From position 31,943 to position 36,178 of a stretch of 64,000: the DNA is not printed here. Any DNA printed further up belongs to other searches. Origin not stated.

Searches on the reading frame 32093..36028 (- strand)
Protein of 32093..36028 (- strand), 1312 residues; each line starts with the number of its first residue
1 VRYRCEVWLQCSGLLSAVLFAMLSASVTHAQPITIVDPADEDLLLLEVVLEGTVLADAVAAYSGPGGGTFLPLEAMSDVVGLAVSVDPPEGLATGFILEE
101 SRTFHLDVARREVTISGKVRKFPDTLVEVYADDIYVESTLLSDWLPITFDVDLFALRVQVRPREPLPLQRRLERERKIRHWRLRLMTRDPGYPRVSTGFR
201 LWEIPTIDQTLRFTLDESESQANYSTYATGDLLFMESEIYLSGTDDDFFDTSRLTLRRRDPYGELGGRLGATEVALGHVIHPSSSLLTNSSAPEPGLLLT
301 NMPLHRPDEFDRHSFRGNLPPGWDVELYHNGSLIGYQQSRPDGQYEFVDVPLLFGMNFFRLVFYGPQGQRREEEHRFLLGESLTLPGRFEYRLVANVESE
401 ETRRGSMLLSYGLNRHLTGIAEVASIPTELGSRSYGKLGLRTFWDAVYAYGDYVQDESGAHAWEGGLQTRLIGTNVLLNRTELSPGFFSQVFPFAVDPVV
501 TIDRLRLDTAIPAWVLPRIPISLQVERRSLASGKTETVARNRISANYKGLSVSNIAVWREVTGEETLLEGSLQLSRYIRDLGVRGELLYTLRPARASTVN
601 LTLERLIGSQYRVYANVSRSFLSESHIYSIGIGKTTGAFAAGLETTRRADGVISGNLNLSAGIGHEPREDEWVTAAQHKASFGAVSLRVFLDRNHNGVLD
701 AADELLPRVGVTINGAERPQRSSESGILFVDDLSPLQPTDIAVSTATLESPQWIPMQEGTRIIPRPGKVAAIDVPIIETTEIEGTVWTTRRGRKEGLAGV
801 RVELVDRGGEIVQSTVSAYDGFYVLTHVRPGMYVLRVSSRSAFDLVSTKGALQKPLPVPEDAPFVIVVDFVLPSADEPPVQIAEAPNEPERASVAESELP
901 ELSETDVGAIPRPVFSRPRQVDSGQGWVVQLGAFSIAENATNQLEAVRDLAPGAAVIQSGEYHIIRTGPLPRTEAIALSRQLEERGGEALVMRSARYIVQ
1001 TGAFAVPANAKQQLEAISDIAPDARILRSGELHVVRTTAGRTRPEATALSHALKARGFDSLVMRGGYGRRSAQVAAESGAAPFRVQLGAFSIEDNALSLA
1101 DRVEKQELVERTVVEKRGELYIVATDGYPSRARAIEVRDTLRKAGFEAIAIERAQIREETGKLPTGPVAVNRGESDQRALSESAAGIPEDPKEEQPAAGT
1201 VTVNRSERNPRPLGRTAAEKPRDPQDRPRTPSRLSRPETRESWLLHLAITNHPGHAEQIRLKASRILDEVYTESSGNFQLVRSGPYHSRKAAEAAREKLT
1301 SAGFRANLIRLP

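Call 33: search_protein_families(library=pfam, proteins=[window:32093-36028:-], max_evalue=0.0001)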
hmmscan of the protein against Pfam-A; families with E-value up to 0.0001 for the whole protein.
window:32093-36028:- (1312 aa): 3 families
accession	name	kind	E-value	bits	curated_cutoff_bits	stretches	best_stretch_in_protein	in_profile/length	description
PF05036.18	SPOR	-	3e-32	111.2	21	2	1081-1151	3-75/76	SPOR domain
PF13620.12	CarboxypepD_reg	-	3e-08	34.3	32.3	1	782-839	2-56/82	Carboxypeptidase regulatory-like domain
PF17210.9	SdrD_B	-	7e-08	33.1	29.7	1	794-843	21-70/112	SdrD B-like domain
